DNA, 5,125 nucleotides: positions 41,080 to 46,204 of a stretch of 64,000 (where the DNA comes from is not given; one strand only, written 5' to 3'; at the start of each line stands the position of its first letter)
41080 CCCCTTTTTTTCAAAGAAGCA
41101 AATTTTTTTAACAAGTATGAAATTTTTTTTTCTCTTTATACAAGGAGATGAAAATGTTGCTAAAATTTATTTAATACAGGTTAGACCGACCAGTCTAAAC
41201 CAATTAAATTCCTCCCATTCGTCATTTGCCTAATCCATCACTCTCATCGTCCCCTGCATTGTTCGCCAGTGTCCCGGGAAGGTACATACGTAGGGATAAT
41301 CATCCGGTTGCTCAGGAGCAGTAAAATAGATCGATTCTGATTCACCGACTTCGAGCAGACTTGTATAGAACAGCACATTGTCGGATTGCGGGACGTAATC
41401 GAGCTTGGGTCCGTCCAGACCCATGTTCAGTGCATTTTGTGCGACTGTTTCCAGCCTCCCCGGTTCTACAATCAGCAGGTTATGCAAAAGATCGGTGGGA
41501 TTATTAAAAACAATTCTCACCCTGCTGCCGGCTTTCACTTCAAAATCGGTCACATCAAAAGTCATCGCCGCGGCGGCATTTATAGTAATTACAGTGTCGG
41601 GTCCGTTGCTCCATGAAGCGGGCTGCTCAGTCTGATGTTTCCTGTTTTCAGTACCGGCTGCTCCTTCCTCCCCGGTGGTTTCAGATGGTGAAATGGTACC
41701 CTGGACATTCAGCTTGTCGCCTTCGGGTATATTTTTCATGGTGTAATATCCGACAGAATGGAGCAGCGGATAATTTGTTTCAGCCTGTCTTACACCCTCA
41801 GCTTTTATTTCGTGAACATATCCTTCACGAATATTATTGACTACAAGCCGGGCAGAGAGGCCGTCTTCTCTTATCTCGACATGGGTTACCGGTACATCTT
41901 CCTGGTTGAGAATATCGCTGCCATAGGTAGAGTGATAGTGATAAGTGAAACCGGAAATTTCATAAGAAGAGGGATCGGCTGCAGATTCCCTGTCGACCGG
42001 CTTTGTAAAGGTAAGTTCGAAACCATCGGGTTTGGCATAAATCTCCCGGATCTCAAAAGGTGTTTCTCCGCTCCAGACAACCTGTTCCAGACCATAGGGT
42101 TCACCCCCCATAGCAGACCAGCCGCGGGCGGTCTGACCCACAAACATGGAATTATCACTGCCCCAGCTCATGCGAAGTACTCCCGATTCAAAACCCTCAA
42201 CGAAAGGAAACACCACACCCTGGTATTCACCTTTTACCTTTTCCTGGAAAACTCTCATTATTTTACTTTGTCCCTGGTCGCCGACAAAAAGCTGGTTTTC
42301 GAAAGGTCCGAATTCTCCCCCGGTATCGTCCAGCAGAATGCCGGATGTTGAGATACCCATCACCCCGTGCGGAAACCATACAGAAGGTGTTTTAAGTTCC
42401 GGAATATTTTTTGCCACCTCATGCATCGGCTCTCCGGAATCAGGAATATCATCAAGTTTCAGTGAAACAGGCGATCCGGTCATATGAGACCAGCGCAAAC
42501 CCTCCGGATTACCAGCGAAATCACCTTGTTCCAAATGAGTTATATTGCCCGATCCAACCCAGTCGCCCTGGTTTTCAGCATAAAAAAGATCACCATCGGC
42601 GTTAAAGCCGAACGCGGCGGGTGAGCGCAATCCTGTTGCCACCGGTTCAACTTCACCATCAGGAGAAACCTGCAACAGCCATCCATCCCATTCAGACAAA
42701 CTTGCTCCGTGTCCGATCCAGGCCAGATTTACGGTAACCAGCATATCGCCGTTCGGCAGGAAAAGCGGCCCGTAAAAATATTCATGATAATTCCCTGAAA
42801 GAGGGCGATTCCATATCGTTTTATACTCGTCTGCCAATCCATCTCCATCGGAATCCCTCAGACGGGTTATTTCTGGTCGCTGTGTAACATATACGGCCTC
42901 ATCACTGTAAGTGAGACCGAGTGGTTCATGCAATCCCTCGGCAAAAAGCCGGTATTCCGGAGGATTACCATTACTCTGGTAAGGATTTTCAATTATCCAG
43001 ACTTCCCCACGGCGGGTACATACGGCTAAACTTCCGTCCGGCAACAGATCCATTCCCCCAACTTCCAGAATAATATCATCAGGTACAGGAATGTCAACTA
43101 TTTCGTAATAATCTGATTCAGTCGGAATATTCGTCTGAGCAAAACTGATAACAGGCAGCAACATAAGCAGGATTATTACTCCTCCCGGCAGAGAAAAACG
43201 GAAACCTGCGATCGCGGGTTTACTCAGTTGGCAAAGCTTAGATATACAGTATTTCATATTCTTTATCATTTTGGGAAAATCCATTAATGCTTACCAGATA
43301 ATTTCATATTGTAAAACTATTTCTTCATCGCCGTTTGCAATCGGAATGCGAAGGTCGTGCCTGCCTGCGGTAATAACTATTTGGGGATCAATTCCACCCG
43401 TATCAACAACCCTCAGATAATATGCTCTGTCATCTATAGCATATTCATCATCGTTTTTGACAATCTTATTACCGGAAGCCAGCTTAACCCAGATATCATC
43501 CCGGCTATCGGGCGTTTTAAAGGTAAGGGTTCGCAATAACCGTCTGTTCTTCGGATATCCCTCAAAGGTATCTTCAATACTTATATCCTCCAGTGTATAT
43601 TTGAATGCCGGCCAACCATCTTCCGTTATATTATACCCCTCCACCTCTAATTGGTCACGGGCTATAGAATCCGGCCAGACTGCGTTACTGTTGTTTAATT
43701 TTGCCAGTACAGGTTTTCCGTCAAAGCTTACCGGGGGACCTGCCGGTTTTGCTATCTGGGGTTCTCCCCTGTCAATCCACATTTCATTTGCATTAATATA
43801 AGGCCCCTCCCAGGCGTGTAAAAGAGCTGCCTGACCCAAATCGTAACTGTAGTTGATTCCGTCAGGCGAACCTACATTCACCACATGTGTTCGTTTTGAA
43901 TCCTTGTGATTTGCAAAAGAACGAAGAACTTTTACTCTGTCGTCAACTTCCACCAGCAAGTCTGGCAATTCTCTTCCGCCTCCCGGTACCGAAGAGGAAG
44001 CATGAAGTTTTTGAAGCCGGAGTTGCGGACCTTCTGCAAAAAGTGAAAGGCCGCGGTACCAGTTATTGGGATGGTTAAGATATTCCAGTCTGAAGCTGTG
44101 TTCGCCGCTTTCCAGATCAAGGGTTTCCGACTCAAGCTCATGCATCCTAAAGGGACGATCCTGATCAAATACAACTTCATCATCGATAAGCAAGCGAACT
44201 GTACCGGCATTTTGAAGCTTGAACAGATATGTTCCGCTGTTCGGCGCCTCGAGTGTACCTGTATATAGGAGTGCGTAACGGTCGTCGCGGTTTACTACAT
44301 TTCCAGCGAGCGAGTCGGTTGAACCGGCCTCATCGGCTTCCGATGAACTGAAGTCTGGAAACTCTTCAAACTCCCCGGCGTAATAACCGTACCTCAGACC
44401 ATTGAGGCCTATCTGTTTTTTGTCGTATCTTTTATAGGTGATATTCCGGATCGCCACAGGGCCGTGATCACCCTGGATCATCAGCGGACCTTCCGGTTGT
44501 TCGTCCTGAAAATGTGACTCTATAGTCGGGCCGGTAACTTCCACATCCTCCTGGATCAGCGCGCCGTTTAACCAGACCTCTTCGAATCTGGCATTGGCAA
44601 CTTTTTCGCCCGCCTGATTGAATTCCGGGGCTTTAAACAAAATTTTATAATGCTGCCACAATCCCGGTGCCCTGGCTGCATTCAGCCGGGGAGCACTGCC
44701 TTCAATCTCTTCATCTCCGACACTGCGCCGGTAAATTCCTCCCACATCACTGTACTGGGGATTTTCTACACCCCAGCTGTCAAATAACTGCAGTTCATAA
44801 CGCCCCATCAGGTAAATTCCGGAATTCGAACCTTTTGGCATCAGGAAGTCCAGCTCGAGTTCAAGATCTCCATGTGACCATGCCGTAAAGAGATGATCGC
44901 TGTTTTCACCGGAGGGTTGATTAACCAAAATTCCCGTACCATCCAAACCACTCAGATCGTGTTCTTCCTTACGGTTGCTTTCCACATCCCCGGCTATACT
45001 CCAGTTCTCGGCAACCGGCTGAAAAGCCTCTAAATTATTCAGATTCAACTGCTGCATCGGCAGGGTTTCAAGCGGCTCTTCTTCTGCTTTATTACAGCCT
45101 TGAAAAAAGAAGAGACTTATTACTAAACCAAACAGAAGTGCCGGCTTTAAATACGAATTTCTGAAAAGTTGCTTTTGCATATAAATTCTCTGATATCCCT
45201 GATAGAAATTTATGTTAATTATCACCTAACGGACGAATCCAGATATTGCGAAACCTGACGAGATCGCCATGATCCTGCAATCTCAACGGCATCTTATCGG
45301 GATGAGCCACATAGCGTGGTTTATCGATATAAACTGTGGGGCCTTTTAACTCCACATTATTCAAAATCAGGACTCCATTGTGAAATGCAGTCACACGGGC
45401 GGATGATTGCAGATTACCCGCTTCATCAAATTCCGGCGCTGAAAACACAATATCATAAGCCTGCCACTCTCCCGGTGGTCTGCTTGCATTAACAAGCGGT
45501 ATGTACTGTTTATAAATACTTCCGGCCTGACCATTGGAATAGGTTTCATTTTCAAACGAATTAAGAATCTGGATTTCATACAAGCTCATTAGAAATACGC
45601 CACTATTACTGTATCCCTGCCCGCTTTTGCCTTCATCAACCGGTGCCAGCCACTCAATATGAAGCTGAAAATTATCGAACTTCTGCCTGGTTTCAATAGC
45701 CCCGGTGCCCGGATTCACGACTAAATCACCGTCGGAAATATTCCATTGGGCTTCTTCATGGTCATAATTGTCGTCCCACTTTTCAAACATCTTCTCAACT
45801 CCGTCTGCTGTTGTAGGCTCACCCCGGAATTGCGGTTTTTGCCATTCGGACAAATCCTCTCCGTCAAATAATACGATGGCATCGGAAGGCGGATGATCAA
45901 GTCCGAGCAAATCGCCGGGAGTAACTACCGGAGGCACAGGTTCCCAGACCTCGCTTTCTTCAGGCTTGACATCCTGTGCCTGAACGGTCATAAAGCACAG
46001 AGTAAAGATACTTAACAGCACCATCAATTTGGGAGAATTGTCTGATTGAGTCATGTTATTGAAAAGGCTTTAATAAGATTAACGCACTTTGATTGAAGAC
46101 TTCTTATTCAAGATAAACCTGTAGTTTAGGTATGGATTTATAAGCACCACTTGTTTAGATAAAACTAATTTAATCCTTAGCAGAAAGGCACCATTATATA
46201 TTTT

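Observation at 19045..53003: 34-kb one-strand SusC/SusD array built around four giant CRTAC1-like (FG-GAP/VCBS + UnbV/ASPIC) lipoproteins, with no recognisable CAZyme and no regulator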

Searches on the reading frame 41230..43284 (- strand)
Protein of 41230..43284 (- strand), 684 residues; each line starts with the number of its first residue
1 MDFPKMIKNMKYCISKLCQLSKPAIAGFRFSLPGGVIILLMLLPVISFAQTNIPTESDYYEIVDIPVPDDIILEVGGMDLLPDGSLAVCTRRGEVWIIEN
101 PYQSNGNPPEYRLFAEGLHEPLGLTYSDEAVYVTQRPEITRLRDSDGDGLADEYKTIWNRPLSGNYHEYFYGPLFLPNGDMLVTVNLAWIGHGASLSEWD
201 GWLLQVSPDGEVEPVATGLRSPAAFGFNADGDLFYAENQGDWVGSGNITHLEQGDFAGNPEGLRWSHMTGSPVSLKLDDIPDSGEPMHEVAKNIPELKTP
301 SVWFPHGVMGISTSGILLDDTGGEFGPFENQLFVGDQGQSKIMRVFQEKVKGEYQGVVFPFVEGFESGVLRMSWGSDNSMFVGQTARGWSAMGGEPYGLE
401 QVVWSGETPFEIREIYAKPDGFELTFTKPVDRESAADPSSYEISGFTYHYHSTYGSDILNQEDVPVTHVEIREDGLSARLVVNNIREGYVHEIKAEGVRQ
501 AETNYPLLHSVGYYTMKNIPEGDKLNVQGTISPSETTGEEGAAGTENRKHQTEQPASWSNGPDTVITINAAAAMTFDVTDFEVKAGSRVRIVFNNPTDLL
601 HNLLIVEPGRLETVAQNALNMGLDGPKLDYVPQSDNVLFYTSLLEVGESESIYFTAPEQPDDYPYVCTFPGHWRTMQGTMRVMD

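Call 4: search_protein_families(library=pfam, proteins=[window:41230-43284:-], max_evalue=0.01)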
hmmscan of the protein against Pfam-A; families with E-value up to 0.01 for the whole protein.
window:41230-43284:- (684 aa): 3 families
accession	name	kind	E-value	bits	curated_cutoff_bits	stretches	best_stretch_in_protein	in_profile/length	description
PF00127.26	Copper-bind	-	6.5e-09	36.5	21.2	1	569-682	8-98/99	Copper binding proteins, plastocyanin/azurin family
PF23500.1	DUF7133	-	1.1e-07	31.9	27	1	109-168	74-133/385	Domain of unknown function (DUF7133)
PF06525.17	SoxE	-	0.0017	18.3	21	1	583-673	43-128/149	Sulfocyanin (SoxE) domain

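Call 7: search_protein_families(library=ncbifam, proteins=[window:41230-43284:-], max_evalue=0.001)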
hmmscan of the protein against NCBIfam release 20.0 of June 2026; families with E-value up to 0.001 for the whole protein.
window:41230-43284:- (684 aa): 3 families
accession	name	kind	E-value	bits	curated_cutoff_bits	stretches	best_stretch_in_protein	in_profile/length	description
TIGR02695.1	azurin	equivalog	1.4e-12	48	105.1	1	566-681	3-124/125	azurin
TIGR02604.1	Piru_Ver_Nterm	subfamily_domain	5.4e-06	26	122.2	1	111-239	64-203/367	PVC-type heme-binding CxxCH protein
NF033206.1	ScyE_fam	subfamily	1.3e-05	24.9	80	0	177-250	262-331/333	ScyD/ScyE family protein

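Call 62: search_solved_structures(query=window:41230-43284:-, max_evalue=0.01)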
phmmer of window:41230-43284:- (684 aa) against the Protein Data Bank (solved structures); distinct sequences matched with E-value up to 0.01: 83 (the best 60 are shown).
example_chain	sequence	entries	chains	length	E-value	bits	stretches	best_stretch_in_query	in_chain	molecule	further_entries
2aan_A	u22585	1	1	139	1.4e-14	56.6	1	559-680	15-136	auracyanin A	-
6kol_A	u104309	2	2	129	6.6e-12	47.8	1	561-682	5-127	Blue (Type 1) copper domain protein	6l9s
1ov8_A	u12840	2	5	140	1.3e-11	46.8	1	564-682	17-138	Auracyanin B | PROTEIN (AURACYANIN)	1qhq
2aza_A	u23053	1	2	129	1.7e-09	39.8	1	598-682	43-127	AZURIN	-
1dyz_A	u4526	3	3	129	3.9e-09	38.6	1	599-682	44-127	AZURIN II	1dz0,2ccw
2h3x_C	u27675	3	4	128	5.2e-09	38.2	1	599-681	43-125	Azurin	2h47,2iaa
1aiz_A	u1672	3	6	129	6.8e-09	37.8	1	599-682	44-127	AZURIN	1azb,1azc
1a4a_A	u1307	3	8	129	1.6e-08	36.7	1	598-682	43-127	AZURIN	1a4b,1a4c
1uri_A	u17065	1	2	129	3.3e-08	35.6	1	599-682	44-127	AZURIN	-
1gr7_A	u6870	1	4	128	1.4e-07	33.5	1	596-681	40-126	AZURIN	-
1nzr_A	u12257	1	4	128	3.7e-07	32.1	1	596-681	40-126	AZURIN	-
1rkr_A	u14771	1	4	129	4.7e-07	31.7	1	600-684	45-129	AZURIN-I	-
4ko7_A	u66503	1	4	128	4.9e-07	31.7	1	596-681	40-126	Azurin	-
4ko5_A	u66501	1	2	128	5.1e-07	31.6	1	596-681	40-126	Azurin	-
1nwo_A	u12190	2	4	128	5.9e-07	31.4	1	566-681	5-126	AZURIN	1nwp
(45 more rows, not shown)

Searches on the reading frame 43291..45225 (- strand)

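Call 4: search_protein_families(library=pfam, proteins=[window:43291-45225:-], max_evalue=0.01)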
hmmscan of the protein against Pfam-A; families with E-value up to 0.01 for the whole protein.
window:43291-45225:- (644 aa): 2 families
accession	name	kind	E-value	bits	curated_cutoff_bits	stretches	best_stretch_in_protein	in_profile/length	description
PF06439.18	3keto-disac_hyd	-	2.3e-24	86.9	26.8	1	73-263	12-185/187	3-keto-disaccharide hydrolase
PF07691.17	PA14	-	1.6e-10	41.4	24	1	276-386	4-122/147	PA14 domain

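Call 7: search_protein_families(library=ncbifam, proteins=[window:43291-45225:-], max_evalue=0.001)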
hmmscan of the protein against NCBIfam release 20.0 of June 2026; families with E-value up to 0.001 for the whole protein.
window:43291-45225:- (644 aa): 0 families

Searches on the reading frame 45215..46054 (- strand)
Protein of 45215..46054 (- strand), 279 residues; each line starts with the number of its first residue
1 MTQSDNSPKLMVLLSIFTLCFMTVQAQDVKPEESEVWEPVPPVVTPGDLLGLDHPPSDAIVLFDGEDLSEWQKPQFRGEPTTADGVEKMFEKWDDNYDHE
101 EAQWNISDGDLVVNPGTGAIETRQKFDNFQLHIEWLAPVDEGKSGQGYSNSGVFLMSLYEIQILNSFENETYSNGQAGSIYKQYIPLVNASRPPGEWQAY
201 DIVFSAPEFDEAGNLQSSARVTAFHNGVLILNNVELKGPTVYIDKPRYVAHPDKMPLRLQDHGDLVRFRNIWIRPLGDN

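Call 4: search_protein_families(library=pfam, proteins=[window:45215-46054:-], max_evalue=0.01)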
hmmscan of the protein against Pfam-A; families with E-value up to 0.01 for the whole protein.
window:45215-46054:- (279 aa): 1 family
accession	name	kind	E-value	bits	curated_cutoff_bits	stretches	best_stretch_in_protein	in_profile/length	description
PF06439.18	3keto-disac_hyd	-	3.2e-43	148.4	26.8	1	59-274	2-187/187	3-keto-disaccharide hydrolase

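Call 7: search_protein_families(library=ncbifam, proteins=[window:45215-46054:-], max_evalue=0.001)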
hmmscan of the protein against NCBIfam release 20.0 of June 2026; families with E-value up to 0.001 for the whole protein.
window:45215-46054:- (279 aa): 0 families

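Call 79: search_solved_structures(query=window:45215-46054:-, max_evalue=0.001)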
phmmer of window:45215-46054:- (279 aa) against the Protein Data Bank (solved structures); distinct sequences matched with E-value up to 0.001: 1.
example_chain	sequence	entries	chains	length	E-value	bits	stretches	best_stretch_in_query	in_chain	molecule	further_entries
4qhz_A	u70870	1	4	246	3.8e-62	213.4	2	101-276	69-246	putative glycosyl hydrolase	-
